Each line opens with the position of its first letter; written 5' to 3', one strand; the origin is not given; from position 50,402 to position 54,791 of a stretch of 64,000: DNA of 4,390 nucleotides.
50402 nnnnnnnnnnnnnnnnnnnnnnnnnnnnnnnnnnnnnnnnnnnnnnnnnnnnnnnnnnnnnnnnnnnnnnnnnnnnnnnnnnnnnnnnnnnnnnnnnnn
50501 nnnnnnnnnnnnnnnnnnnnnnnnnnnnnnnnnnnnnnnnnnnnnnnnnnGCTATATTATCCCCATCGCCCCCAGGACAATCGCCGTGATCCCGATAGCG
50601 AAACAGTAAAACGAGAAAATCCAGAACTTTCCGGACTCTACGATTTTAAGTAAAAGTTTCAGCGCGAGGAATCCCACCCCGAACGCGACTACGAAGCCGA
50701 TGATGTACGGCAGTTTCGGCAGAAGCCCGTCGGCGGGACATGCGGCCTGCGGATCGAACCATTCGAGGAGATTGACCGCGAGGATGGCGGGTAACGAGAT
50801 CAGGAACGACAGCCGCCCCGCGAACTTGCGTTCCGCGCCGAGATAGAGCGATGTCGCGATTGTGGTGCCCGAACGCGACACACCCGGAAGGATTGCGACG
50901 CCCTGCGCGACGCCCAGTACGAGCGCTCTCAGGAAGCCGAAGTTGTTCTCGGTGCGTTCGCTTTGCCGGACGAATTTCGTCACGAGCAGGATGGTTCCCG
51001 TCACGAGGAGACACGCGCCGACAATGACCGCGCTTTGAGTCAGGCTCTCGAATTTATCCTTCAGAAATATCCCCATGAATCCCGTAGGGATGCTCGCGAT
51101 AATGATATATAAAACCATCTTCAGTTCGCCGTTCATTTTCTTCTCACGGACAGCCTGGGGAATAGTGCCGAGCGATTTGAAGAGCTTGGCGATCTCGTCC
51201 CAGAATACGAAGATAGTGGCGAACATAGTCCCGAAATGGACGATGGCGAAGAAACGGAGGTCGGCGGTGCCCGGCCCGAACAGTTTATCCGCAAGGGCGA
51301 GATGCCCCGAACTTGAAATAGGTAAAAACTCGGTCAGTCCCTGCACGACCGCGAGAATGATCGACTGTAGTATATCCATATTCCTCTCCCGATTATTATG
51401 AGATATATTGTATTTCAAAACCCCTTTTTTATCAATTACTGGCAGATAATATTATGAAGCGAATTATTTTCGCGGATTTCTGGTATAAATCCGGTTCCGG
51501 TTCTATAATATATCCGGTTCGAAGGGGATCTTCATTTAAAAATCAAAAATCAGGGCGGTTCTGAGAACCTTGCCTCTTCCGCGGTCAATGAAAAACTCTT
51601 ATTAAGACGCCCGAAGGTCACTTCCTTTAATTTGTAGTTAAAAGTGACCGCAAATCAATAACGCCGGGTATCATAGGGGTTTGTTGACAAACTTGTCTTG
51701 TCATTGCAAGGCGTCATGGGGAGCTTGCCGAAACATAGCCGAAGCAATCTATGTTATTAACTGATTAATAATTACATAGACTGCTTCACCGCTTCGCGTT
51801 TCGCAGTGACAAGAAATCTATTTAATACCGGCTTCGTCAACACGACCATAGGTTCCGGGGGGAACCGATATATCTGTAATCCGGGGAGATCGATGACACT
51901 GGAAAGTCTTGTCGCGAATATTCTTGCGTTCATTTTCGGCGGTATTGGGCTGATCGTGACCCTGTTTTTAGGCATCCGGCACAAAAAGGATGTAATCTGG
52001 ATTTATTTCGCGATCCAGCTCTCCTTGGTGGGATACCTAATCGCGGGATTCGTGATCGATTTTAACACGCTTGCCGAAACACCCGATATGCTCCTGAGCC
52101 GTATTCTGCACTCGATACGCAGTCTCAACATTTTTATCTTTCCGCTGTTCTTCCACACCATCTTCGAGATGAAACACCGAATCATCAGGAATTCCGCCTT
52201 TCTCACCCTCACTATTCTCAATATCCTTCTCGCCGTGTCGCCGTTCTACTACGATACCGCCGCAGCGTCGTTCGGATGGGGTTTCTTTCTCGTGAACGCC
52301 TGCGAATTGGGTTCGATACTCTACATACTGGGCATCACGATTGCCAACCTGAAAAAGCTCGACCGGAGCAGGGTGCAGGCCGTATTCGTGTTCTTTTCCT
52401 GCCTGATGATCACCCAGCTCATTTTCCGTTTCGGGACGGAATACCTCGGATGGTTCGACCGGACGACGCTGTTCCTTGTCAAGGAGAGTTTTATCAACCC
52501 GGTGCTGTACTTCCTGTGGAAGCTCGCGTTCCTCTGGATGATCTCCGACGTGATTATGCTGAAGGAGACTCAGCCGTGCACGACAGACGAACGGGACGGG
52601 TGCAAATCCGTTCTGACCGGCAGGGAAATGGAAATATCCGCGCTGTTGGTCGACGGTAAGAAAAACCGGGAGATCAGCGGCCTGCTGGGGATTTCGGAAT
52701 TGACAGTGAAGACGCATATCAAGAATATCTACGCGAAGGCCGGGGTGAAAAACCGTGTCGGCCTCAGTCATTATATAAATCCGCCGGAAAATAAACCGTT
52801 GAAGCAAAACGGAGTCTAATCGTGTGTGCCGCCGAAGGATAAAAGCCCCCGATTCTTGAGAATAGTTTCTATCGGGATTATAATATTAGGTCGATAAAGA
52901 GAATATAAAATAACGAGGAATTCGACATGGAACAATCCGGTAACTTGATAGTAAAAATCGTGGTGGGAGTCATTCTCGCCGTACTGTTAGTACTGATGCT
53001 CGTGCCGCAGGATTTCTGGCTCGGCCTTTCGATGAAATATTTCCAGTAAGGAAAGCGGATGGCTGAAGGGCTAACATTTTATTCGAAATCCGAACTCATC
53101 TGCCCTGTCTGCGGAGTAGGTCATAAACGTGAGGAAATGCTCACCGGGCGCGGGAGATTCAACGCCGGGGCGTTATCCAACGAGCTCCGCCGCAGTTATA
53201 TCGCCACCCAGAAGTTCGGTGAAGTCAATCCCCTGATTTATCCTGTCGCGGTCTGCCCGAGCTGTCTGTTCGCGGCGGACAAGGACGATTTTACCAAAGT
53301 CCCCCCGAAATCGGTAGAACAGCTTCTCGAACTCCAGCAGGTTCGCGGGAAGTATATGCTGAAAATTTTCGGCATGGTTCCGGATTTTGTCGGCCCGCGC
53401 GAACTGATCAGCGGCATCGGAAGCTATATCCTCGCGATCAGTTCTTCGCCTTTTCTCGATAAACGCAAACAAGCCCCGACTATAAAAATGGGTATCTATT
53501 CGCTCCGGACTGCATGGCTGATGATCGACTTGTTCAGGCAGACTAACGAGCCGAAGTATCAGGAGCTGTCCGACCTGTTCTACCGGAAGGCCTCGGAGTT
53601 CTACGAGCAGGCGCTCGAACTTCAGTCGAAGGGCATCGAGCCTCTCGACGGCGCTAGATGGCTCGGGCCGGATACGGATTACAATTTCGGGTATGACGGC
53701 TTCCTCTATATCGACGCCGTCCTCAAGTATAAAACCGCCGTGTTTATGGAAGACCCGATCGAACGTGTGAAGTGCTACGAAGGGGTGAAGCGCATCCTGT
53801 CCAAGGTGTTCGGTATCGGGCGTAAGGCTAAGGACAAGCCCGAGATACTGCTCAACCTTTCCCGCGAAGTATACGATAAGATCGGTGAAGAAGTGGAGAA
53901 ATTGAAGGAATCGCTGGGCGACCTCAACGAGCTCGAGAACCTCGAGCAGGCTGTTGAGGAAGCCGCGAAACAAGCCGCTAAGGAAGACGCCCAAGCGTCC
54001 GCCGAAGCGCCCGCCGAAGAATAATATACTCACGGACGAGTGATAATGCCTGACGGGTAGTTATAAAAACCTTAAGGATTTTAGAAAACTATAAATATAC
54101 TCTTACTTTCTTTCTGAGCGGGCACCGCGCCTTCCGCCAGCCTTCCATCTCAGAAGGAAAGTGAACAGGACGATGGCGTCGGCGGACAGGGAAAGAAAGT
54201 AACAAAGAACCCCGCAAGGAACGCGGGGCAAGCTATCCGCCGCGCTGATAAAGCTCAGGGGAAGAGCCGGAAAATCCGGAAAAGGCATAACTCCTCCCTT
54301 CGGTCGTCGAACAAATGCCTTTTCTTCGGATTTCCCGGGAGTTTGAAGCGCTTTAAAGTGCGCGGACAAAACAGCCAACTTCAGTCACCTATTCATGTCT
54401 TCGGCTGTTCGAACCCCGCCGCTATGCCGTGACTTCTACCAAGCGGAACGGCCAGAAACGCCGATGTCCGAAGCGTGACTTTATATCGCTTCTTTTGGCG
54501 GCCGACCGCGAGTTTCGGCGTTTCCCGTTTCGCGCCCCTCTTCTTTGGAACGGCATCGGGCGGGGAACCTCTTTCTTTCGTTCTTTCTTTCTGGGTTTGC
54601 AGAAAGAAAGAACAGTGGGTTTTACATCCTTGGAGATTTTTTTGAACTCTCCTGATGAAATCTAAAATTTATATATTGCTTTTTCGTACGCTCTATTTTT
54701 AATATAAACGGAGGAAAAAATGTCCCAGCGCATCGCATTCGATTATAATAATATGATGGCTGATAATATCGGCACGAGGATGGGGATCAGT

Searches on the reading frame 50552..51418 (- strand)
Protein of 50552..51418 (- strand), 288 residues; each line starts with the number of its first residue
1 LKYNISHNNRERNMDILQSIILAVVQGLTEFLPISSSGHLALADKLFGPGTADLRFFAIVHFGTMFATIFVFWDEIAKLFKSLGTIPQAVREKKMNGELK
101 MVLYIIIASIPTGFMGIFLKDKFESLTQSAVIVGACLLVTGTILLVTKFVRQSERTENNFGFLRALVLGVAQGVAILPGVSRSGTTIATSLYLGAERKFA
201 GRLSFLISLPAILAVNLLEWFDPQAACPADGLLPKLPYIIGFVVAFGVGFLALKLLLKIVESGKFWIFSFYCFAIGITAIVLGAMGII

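Call 74: search_protein_families(library=pfam, proteins=[window:50552-51418:-], max_evalue=0.00001)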
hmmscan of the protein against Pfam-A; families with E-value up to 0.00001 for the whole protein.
window:50552-51418:- (288 aa): 1 family
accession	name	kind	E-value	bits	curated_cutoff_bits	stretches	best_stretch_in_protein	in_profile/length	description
PF02673.24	BacA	-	8.4e-74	248.9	33.4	1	20-277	2-256/257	Bacitracin resistance protein BacA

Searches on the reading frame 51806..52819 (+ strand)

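Call 74: search_protein_families(library=pfam, proteins=[window:51806-52819:+], max_evalue=0.00001)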
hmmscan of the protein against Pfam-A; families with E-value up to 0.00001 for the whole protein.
window:51806-52819:+ (337 aa): 1 family
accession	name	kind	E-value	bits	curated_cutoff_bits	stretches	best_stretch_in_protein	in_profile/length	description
PF00196.25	GerE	-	4e-16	58.8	23.5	1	268-323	1-56/57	Bacterial regulatory proteins, luxR family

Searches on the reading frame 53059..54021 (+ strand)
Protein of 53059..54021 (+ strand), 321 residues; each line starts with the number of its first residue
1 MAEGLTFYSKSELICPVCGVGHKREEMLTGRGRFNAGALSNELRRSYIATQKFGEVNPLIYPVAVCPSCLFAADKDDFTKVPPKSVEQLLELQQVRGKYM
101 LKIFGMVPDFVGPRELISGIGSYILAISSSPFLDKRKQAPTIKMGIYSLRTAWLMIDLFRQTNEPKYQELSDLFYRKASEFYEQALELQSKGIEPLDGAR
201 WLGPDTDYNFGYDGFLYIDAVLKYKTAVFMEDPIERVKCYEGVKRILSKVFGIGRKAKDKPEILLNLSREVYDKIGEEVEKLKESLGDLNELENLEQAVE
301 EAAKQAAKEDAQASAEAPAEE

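Call 14: find_homologous_proteins(query=window:53059-54021:+, max_evalue=1e-20)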
Query window:53059-54021:+ (321 aa): 42 proteins with E <= 1e-20 among 2383 candidates.
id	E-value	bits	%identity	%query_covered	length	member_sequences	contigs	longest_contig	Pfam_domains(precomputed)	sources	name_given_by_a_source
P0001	1.4e-210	716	100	100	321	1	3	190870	PF09986.16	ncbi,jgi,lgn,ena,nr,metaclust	ncbi:MAG: hypothetical protein A2Y33_09405 [Spirochaetes bacterium GWF1_51_8]|nr:MAG: hypothetical p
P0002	7.0e-172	589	82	97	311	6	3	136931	PF09986.16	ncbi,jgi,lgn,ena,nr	ncbi:MAG: hypothetical protein A2014_04510 [Spirochaetes bacterium GWF1_49_6]|jgi:hypothetical prote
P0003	4.6e-121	422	59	97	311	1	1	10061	PF09986.16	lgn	-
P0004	9.1e-121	421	60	92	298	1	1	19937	PF09986.16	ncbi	-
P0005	2.0e-120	420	61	93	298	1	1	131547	PF09986.16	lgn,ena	-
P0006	5.2e-120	419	59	98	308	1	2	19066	PF09986.16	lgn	-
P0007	6.3e-120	418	60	90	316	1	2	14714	PF09986.16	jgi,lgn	jgi:hypothetical protein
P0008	1.9e-119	417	59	96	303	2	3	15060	PF09986.16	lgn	-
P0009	2.4e-119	417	63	91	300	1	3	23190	PF09986.16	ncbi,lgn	-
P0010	3.1e-119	416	62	90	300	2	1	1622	PF09986.16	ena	-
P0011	2.1e-118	413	62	89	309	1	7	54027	PF09986.16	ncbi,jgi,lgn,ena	jgi:hypothetical protein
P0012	2.2e-118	413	60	91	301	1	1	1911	PF09986.16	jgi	jgi:uncharacterized protein (DUF2225 family)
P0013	3.7e-118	413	56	98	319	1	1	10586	PF09986.16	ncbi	-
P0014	4.3e-117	409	60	89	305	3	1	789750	PF09986.16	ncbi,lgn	-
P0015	5.7e-117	409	61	91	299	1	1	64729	PF09986.16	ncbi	-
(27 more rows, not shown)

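Call 15: find_encoding_contigs(protein=P0001, flank=3000, max_places=10)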
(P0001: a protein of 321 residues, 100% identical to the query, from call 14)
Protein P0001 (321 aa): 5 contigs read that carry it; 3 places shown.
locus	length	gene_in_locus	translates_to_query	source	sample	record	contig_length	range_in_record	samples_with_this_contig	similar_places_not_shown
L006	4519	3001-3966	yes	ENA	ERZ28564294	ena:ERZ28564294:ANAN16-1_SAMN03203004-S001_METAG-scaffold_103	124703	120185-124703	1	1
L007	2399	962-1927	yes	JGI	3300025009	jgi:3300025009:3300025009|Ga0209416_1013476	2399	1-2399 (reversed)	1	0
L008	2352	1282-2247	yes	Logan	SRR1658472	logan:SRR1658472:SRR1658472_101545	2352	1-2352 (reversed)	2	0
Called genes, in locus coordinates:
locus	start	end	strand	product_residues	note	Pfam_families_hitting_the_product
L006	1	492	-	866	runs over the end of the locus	PF13491:FtsK_4TM, PF17854:FtsK_alpha, PF01580:FtsK_SpoIIIE, PF01935:DUF87 (faint), PF09397:FtsK_gamma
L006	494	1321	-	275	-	PF02673:BacA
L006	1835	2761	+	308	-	PF00196:GerE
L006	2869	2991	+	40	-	-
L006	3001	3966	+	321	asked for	PF09986:DUF2225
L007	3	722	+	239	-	?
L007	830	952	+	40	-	-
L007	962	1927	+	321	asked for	PF09986:DUF2225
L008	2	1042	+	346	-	?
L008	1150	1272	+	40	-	-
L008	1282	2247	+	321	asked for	PF09986:DUF2225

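Call 16: find_encoding_contigs(protein=P0002, flank=3000, max_places=10)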
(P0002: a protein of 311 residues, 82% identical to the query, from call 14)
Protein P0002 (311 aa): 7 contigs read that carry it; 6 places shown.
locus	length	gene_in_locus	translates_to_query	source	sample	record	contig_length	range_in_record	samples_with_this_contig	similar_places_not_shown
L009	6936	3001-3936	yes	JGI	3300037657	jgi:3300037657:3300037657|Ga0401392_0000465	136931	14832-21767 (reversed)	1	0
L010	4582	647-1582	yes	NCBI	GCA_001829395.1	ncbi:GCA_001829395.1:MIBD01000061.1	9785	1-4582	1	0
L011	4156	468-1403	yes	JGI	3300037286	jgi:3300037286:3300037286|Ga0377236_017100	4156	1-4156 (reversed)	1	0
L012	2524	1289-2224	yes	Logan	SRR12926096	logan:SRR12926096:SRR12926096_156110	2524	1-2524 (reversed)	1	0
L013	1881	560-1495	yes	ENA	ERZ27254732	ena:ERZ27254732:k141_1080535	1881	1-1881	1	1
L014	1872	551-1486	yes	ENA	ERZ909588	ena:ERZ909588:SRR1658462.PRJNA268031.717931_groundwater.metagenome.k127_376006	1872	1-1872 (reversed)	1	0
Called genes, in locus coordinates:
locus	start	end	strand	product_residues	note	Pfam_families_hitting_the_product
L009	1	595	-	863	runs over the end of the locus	PF13491:FtsK_4TM, PF17854:FtsK_alpha, PF01580:FtsK_SpoIIIE, PF09397:FtsK_gamma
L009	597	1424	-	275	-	PF02673:BacA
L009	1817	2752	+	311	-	PF00196:GerE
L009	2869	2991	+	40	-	-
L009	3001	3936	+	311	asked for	PF09986:DUF2225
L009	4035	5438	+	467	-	PF00342:PGI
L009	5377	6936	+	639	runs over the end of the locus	PF00515:TPR_1 (weak), PF07719:TPR_2 (faint), PF12895:ANAPC3 (faint), PF13181:TPR_8 (faint), PF13371:TPR_9 (faint), PF13428:TPR_14 (faint), PF14559:TPR_19 (weak), PF13424:TPR_12 (weak), +5 more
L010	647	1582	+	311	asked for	PF09986:DUF2225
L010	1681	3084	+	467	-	-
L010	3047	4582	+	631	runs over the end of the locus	PF12895:ANAPC3 (faint), PF13371:TPR_9 (faint), PF00515:TPR_1 (weak), PF07719:TPR_2 (faint), PF13181:TPR_8 (faint), PF13414:TPR_11 (faint), PF14559:TPR_19 (weak), PF13424:TPR_12 (weak), +5 more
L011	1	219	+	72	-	?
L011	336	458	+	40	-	-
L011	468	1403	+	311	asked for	PF09986:DUF2225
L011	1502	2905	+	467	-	PF00342:PGI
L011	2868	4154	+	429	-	?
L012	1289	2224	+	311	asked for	PF09986:DUF2225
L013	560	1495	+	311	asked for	PF09986:DUF2225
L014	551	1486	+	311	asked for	PF09986:DUF2225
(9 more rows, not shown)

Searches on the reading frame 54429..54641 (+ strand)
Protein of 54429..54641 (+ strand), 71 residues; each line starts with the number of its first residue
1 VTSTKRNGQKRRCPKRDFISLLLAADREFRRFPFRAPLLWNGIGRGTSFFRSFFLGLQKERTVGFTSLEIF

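Call 49: find_homologous_proteins(query=window:54429-54641:+, max_evalue=0.001)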
Query seq(71 aa) (71 aa): 2 proteins with E <= 0.001 among 3 candidates.
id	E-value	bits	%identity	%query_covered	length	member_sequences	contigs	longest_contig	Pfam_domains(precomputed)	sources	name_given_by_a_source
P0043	7.0e-16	75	80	63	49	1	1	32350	-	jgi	-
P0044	8.5e-16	75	81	68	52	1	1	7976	-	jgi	-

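Call 50: find_encoding_contigs(protein=P0043, flank=2500, max_places=5)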
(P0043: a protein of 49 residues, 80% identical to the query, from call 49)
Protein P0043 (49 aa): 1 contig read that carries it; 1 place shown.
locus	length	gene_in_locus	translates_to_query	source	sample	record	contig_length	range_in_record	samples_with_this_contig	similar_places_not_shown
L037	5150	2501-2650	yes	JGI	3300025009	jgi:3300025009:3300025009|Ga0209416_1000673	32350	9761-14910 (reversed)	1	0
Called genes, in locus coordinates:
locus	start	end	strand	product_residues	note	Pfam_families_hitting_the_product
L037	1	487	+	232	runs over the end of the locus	-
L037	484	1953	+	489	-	PF00128:Alpha-amylase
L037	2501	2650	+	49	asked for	-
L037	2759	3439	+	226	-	PF00990:GGDEF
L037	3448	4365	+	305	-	PF00294:PfkB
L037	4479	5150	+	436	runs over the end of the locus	PF13188:PAS_8 (faint), PF12860:PAS_7 (faint), PF13426:PAS_9, PF00989:PAS (weak), PF08448:PAS_4, PF13426:PAS_9 (weak), PF00989:PAS, PF13426:PAS_9 (weak), +2 more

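Call 51: find_encoding_contigs(protein=P0044, flank=2500, max_places=5)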
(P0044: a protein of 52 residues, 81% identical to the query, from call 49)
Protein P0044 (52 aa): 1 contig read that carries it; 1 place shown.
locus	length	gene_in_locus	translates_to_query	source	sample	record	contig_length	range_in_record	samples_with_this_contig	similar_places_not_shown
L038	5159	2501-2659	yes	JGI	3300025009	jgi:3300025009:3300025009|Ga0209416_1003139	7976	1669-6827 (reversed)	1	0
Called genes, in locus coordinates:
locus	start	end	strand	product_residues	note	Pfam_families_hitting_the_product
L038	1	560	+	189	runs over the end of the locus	PF05198:IF3_N, PF00707:IF3_C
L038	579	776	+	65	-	PF01632:Ribosomal_L35p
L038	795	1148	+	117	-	PF00453:Ribosomal_L20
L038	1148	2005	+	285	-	-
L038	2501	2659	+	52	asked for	-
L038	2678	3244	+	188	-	PF04542:Sigma70_r2, PF08281:Sigma70_r4_2 (weak)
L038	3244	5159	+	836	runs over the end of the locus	PF04773:FecR, PF08308:PEGA, PF02095:Extensin_1, PF13360:PQQ_2, PF13570:Beta-prop_ACSF4, PF07774:EMC1_C (weak), PF13360:PQQ_2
